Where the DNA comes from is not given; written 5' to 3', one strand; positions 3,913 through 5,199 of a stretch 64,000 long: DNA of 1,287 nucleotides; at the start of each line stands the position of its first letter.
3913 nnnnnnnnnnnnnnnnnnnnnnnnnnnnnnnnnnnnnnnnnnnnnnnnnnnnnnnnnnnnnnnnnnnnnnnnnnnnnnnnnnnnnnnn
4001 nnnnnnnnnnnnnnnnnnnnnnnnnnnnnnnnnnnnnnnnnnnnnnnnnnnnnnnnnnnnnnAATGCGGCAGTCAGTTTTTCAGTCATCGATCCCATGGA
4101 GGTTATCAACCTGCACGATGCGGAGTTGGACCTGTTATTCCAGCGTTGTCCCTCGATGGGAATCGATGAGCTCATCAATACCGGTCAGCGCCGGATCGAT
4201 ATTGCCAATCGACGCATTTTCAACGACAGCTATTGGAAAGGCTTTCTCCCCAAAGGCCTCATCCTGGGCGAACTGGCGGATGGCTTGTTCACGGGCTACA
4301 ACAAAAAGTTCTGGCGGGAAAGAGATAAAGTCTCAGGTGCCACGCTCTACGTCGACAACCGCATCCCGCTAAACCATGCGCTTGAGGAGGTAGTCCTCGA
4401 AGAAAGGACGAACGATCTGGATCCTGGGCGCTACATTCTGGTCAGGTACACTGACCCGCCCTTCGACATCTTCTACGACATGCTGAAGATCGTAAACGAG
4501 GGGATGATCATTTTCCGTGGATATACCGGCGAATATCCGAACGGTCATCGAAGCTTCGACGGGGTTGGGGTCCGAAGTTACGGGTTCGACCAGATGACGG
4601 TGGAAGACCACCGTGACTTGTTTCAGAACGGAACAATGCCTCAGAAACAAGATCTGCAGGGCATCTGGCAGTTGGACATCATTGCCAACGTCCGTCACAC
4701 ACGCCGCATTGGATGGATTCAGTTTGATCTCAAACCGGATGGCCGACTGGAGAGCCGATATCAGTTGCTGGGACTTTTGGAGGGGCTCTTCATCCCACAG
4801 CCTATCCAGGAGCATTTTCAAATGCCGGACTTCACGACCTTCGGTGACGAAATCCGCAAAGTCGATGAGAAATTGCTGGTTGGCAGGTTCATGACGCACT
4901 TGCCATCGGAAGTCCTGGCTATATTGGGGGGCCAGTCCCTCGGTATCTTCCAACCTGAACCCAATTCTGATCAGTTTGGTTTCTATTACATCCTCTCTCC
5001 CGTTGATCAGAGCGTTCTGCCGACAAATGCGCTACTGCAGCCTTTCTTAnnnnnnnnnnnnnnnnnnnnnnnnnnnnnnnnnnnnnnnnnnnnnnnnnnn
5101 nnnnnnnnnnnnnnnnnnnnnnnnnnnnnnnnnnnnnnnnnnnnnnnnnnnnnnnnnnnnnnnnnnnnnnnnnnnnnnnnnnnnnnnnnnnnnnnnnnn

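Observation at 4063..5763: Cholesterol-oxidase-like GMC flavoprotein carrying a ~565-aa C-terminal extension with no recognisable motifs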

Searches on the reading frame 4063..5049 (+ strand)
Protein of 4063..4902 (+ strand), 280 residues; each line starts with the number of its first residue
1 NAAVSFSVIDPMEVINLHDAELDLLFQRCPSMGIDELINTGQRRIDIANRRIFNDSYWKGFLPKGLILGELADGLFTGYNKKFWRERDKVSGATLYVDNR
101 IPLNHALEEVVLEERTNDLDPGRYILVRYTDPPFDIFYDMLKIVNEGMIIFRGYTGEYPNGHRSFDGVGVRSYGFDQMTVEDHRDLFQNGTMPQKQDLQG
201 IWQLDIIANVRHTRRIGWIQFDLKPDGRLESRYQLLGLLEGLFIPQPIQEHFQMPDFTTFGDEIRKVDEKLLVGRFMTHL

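Call 8: search_protein_families(library=pfam, proteins=[window:4063-4902:+], max_evalue=10)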
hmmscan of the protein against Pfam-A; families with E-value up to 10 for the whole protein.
window:4063-4902:+ (280 aa): 0 families

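Call 75: search_protein_families(library=pfam, alignment_id=A6, max_evalue=1)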
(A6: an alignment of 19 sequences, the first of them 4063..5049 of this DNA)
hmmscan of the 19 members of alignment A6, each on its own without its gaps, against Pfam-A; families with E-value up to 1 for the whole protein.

A. member 1, window:4063-5049:+ (329 aa): 0 families

B. families by the number of members that match (of 19 scanned): 14 families
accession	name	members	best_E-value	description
PF14232.11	DUF4334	2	0.06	Domain of unknown function (DUF4334)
PF10604.15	Polyketide_cyc2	1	5.4e-10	Polyketide cyclase / dehydrase and lipid transport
PF03364.25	Polyketide_cyc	1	0.00026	Polyketide cyclase / dehydrase and lipid transport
PF08327.17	AHSA1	1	0.0013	Activator of Hsp90 ATPase homolog 1-like protein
PF01060.29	TTR-52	1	0.0025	Transthyretin-like family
PF13620.12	CarboxypepD_reg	1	0.0045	Carboxypeptidase regulatory-like domain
PF12995.12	DUF3879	1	0.013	Domain of unknown function, E. rectale Gene description (DUF3879)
PF25020.1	TTR_TEN1-4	1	0.016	Teneurin TTR-like domain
PF13052.11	DUF3913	1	0.037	Protein of unknown function (DUF3913)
PF19765.4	DUF6252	1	0.076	Family of unknown function (DUF6252)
PF03636.21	Glyco_hydro_65N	1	0.12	Glycosyl hydrolase family 65, N-terminal domain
PF14231.11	GXWXG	1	0.13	GXWXG protein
PF03293.19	Pox_RNA_pol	1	0.23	Poxvirus DNA-directed RNA polymerase, 18 kD subunit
PF09642.15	YonK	1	0.79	YonK protein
